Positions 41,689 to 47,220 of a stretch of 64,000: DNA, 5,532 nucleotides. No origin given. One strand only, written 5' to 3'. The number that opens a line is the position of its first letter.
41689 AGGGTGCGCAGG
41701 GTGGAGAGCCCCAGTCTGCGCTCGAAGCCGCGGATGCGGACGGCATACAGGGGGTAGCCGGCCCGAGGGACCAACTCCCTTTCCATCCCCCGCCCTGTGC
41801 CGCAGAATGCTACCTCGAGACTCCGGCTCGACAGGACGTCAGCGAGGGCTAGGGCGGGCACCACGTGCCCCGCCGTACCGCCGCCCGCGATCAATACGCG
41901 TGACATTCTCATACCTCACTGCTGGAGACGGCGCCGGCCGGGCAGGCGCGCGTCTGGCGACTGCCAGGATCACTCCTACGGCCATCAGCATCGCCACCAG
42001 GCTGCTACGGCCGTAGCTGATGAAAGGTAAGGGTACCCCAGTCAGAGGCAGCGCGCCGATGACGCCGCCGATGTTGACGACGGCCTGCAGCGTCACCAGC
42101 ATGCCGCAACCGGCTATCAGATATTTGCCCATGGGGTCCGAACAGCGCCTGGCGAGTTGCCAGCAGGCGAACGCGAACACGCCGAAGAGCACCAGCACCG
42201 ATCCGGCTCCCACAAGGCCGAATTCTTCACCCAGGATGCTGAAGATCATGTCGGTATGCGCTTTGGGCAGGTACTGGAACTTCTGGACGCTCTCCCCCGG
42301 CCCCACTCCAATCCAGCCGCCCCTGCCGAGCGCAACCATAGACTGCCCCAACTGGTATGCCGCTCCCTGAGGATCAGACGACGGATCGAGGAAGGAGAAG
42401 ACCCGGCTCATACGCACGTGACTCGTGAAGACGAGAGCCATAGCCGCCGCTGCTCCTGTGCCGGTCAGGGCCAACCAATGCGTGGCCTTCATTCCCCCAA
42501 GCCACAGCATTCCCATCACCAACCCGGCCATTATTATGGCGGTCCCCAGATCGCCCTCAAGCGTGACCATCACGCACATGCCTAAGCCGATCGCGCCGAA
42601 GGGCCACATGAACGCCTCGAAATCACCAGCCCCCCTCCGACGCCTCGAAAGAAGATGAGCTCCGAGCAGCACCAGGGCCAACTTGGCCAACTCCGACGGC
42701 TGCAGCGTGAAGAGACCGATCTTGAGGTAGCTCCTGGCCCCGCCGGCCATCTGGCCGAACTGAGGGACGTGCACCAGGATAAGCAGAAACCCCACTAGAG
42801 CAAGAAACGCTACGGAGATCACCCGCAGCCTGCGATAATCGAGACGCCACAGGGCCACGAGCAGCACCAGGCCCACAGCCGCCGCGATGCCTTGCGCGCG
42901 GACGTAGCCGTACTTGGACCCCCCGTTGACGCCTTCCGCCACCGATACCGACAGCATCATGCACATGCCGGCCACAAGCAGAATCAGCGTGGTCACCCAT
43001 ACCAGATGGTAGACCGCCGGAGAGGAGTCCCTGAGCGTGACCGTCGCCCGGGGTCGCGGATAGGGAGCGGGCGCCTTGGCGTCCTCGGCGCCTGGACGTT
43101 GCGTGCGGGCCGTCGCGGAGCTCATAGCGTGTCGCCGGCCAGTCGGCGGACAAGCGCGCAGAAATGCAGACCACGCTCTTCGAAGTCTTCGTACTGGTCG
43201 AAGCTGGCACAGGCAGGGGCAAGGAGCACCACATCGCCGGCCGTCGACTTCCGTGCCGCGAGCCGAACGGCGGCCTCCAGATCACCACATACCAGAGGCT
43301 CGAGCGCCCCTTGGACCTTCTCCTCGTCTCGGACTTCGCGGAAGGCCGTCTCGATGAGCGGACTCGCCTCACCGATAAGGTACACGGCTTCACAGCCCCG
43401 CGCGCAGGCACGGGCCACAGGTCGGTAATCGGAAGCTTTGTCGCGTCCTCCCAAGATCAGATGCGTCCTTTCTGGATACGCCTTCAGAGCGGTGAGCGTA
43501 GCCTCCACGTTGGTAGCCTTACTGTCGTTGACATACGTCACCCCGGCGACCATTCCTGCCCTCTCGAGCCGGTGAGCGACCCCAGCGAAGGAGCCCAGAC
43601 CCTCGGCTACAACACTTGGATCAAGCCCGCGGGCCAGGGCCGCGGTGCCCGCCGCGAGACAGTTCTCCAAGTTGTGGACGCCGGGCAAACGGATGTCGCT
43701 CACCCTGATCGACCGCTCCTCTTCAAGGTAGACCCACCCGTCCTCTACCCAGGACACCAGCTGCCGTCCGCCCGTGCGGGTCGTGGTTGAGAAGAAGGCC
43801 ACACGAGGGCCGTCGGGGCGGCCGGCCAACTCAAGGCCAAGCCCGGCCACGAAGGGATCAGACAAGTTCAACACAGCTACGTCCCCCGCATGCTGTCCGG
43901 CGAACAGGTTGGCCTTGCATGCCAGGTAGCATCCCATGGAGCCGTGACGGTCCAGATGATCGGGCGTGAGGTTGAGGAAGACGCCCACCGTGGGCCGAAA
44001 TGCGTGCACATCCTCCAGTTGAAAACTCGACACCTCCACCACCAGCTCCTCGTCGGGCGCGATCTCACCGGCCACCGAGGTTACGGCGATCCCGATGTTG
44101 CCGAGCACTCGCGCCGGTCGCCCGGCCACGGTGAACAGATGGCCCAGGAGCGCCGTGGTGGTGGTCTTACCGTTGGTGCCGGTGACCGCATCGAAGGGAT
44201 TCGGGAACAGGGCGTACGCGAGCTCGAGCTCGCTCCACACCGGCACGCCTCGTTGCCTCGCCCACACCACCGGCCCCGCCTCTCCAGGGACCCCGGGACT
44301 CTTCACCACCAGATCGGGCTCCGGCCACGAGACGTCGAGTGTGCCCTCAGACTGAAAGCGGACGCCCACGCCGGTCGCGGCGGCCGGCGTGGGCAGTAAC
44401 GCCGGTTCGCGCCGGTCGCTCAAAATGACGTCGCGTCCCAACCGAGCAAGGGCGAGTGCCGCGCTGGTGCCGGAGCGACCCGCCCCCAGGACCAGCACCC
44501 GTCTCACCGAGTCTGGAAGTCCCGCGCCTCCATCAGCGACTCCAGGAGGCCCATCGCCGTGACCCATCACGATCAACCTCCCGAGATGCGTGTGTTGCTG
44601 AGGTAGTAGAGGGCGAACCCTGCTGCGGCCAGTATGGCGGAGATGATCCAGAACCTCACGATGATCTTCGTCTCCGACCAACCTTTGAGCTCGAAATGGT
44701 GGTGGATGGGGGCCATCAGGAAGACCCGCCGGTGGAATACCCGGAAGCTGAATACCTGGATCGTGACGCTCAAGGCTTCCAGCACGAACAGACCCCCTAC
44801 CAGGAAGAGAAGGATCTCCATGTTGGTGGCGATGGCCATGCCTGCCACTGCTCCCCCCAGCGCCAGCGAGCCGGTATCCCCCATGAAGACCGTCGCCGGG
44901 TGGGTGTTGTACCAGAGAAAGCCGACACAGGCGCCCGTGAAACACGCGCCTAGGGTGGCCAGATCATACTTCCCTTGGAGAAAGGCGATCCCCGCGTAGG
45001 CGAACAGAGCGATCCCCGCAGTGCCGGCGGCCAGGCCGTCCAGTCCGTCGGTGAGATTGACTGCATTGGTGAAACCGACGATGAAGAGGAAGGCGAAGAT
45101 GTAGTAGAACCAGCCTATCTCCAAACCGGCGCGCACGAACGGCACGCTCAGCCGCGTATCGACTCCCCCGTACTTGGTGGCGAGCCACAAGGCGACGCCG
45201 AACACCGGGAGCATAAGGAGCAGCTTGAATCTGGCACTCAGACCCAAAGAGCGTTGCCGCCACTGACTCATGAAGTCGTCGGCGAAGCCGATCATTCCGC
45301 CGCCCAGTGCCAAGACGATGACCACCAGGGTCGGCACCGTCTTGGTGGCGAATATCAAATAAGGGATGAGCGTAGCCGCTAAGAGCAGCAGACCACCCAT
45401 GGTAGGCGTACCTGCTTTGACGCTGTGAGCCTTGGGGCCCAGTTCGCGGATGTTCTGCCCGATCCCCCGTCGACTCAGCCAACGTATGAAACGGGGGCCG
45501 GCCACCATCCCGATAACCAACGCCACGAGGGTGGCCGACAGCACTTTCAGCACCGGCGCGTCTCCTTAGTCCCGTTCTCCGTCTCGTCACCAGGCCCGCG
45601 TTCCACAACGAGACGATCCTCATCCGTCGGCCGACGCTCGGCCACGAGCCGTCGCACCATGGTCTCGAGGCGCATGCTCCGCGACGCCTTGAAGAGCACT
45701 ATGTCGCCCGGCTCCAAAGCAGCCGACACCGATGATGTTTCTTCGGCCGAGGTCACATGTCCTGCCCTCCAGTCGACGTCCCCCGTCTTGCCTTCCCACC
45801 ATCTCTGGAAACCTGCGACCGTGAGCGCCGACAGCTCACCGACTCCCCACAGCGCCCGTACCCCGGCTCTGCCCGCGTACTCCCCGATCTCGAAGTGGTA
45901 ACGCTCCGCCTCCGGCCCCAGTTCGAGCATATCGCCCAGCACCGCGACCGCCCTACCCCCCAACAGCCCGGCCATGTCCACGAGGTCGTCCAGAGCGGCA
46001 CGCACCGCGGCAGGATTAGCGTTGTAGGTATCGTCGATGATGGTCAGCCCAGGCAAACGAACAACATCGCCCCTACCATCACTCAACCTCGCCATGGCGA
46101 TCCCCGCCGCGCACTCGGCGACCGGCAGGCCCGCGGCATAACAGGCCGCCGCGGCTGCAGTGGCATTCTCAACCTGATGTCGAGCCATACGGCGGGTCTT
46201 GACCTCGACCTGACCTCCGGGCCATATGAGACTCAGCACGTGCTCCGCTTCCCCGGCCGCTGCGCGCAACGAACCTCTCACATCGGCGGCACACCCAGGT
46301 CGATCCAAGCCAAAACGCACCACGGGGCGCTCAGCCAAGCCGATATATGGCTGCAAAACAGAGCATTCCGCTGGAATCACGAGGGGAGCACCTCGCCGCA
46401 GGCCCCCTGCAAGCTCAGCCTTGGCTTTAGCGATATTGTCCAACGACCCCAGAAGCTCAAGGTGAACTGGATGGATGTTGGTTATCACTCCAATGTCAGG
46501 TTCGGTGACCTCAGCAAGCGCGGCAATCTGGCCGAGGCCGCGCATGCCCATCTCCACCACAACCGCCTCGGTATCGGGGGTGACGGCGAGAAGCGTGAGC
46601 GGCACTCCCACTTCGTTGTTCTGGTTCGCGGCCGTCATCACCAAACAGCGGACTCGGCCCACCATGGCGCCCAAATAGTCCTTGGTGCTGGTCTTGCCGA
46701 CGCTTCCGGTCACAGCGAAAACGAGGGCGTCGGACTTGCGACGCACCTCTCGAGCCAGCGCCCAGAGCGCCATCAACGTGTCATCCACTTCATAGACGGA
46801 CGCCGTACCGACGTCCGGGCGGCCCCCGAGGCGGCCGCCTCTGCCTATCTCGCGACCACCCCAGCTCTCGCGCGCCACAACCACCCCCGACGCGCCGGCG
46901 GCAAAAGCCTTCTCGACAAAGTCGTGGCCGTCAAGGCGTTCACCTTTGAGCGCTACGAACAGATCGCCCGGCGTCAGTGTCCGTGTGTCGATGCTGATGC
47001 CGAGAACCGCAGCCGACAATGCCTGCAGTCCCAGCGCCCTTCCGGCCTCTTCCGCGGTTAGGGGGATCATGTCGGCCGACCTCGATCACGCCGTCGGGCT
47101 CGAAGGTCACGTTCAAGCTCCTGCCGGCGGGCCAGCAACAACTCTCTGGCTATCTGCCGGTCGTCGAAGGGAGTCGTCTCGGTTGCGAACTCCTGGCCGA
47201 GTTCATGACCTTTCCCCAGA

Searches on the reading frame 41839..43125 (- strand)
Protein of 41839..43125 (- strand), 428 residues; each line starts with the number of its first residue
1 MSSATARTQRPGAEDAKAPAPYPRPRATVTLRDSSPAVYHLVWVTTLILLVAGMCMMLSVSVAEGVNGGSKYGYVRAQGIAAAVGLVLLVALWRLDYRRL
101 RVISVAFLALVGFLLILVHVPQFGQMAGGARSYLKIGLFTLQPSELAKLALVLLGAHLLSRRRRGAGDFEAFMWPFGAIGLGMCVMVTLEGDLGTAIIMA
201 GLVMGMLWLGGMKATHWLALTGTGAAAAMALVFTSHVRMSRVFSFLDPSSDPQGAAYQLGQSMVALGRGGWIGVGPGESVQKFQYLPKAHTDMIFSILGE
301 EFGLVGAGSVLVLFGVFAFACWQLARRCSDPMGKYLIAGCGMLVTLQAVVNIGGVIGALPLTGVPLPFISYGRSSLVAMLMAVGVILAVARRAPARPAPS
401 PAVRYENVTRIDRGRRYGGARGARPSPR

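Call 68: search_protein_families(library=pfam, proteins=[window:41839-43125:-], max_evalue=0.00001)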
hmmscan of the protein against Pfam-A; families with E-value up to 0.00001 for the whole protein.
window:41839-43125:- (428 aa): 1 family
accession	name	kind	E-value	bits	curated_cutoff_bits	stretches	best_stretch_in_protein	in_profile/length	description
PF01098.24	FTSW_RODA_SPOVE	-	9.7e-91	304.8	26.4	1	40-392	2-353/356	Cell cycle protein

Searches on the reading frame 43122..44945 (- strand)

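Call 68: search_protein_families(library=pfam, proteins=[window:43122-44945:-], max_evalue=0.00001)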
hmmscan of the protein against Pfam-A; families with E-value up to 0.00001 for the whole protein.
window:43122-44945:- (607 aa): 3 families
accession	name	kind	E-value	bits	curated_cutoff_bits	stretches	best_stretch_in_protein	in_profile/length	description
PF08245.18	Mur_ligase_M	-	2.9e-28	99.6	24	1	254-435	1-199/200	Mur ligase middle domain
PF02875.26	Mur_ligase_C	-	8.6e-15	56.1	28.4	1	458-579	1-127/127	Mur ligase, glutamate ligase domain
PF01262.27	AlaDh_PNT_C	-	9.8e-06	25.6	23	0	149-230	30-113/214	Alanine dehydrogenase/PNT, C-terminal domain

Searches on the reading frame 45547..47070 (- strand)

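Call 68: search_protein_families(library=pfam, proteins=[window:45547-47070:-], max_evalue=0.00001)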
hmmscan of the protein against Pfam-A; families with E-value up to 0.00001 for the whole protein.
window:45547-47070:- (507 aa): 3 families
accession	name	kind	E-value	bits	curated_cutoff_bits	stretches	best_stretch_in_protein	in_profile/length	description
PF08245.18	Mur_ligase_M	-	1.1e-36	127.1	24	1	120-310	1-200/200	Mur ligase middle domain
PF02875.26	Mur_ligase_C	-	1.2e-15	59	28.4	1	332-464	1-127/127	Mur ligase, glutamate ligase domain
PF01225.30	Mur_ligase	-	8.6e-09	36.1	21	1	24-69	4-54/95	Mur ligase family, catalytic domain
